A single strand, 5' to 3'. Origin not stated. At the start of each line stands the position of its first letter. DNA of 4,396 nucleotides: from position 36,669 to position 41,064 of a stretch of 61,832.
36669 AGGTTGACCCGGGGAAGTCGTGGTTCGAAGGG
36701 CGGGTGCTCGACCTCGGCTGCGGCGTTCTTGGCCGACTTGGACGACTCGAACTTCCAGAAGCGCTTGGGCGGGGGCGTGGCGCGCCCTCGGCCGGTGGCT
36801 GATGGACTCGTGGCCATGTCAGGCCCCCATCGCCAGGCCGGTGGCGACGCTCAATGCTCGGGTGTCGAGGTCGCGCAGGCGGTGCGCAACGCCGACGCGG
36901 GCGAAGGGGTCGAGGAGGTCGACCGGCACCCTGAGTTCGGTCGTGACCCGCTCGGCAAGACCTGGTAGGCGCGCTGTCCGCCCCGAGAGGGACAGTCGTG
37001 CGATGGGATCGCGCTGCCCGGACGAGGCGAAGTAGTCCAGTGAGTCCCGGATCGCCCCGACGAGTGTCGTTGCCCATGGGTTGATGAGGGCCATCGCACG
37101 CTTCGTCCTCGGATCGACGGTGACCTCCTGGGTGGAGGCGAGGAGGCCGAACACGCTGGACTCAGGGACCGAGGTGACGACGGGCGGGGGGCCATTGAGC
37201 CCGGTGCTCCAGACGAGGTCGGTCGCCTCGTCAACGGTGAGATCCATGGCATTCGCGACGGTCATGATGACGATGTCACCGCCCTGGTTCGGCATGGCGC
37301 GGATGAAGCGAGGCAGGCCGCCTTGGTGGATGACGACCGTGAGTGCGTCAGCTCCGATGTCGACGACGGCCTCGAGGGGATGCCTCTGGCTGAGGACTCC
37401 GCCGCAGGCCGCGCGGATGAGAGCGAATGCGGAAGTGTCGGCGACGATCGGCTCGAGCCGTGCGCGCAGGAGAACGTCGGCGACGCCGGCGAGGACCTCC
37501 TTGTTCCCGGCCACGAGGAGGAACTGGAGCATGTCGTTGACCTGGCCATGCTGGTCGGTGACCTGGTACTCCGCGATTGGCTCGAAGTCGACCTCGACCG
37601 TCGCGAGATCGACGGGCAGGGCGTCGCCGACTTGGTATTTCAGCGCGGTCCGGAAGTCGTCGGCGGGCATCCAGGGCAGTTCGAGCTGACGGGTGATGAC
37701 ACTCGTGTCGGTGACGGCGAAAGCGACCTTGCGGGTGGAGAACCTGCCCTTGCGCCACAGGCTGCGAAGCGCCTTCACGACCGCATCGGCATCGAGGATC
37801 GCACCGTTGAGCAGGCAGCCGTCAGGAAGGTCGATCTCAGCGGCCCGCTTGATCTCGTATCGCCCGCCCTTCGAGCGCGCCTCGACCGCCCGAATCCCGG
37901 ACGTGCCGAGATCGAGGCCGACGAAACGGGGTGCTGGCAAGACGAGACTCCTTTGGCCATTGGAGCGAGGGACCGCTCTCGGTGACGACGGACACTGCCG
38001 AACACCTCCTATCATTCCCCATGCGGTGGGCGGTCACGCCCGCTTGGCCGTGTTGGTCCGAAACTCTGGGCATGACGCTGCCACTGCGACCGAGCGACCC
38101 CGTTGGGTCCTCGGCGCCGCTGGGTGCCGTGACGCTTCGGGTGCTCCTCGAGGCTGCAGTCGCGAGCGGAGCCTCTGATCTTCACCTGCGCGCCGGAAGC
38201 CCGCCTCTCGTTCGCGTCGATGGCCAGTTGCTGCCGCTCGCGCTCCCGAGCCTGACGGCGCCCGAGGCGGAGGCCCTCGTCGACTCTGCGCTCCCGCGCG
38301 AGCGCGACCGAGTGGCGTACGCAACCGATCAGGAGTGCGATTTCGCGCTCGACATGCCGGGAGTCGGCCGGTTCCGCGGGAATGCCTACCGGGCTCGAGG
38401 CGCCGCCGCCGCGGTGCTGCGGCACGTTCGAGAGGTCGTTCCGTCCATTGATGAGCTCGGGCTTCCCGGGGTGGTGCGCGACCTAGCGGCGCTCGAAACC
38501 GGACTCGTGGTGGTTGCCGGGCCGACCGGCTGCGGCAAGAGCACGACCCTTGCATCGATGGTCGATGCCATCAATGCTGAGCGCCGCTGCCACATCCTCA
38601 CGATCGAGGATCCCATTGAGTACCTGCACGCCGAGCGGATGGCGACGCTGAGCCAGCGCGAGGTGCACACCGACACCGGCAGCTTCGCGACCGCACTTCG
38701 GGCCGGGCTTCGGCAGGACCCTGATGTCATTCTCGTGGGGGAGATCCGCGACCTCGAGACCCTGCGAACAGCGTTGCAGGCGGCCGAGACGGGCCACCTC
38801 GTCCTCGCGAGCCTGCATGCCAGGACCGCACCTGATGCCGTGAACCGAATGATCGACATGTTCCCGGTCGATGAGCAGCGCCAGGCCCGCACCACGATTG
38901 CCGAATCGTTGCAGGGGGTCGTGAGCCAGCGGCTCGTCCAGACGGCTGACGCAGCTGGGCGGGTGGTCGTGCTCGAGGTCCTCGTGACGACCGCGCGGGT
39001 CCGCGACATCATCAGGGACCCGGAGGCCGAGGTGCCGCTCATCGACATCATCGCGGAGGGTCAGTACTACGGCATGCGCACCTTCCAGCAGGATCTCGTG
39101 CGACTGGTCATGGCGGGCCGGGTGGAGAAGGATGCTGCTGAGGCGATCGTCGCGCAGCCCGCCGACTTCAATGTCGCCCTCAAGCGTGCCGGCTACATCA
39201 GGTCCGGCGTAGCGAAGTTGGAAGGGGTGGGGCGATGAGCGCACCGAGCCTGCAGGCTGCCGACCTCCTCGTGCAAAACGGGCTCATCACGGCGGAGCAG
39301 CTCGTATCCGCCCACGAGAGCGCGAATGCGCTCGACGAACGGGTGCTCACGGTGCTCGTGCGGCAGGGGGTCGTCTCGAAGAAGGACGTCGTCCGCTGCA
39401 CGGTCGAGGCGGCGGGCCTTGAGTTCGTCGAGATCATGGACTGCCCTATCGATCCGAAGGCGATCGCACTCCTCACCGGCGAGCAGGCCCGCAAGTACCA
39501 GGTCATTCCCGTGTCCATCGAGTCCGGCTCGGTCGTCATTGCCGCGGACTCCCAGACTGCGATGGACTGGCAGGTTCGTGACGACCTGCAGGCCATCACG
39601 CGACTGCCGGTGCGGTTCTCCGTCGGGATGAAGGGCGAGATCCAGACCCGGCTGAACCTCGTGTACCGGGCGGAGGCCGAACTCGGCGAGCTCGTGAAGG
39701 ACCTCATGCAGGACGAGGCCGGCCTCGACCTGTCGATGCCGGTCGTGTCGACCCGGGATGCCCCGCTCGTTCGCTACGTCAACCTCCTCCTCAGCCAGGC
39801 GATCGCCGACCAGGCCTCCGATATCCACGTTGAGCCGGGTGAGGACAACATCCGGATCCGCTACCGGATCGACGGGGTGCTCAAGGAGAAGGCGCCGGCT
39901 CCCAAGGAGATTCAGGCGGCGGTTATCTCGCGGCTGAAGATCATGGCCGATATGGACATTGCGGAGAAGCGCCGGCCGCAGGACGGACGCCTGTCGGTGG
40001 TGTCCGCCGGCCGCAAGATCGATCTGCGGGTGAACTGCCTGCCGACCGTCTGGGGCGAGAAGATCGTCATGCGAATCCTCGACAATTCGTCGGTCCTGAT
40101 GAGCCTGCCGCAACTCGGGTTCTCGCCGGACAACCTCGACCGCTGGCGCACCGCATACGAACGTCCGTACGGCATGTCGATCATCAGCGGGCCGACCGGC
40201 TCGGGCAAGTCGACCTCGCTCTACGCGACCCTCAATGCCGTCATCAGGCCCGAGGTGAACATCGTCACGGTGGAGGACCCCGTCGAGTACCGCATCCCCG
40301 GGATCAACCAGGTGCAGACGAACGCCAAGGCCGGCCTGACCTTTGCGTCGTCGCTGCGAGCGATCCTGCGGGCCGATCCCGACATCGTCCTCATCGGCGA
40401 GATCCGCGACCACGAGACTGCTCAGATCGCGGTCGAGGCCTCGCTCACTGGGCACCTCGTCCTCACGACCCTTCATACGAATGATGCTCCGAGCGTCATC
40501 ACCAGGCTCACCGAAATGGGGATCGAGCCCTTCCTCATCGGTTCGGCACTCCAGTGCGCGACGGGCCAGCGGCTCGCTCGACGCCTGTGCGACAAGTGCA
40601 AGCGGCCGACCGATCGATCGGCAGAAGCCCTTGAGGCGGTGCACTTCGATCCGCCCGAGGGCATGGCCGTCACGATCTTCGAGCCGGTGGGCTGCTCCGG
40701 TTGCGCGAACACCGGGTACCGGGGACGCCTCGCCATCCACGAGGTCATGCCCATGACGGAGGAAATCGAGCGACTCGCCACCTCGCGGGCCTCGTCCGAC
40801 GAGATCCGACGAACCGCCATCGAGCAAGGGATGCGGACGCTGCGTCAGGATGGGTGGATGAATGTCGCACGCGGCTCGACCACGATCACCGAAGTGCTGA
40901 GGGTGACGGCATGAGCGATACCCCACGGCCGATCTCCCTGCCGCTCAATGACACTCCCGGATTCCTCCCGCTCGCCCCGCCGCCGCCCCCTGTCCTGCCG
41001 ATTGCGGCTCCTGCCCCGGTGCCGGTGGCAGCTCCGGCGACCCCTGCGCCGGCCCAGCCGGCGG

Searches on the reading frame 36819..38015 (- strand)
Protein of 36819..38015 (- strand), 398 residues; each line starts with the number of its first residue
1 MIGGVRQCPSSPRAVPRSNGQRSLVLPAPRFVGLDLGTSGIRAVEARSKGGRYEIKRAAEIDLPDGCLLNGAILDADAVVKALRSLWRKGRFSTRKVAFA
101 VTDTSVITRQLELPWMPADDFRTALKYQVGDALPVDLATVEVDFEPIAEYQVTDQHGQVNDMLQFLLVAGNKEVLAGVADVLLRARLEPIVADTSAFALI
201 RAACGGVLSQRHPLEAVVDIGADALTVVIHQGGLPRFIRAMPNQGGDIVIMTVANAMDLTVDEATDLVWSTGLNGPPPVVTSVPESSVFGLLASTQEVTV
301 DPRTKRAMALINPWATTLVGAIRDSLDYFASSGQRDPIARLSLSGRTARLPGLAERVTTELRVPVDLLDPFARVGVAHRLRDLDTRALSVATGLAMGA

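Call 95: search_protein_families(library=pfam, proteins=[window:36819-38015:-], max_evalue=0.00001)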
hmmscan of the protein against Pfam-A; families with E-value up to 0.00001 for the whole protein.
window:36819-38015:- (398 aa): 1 family
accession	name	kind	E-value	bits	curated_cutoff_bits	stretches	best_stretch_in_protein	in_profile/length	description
PF11104.14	PilM_2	-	3.7e-40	138.3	27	2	33-265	1-231/340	Type IV pilus assembly protein PilM;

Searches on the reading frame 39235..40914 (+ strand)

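Call 95: search_protein_families(library=pfam, proteins=[window:39235-40914:+], max_evalue=0.00001)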
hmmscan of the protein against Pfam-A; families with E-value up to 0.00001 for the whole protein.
window:39235-40914:+ (559 aa): 2 families
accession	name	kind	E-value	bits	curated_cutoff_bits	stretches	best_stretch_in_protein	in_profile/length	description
PF00437.27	T2SSE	-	1.2e-133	445.8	24.9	1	173-556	3-370/370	Type II/IV secretion system protein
PF05157.20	MshEN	-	2.1e-13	50.5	23.1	1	61-148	2-88/90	MshEN domain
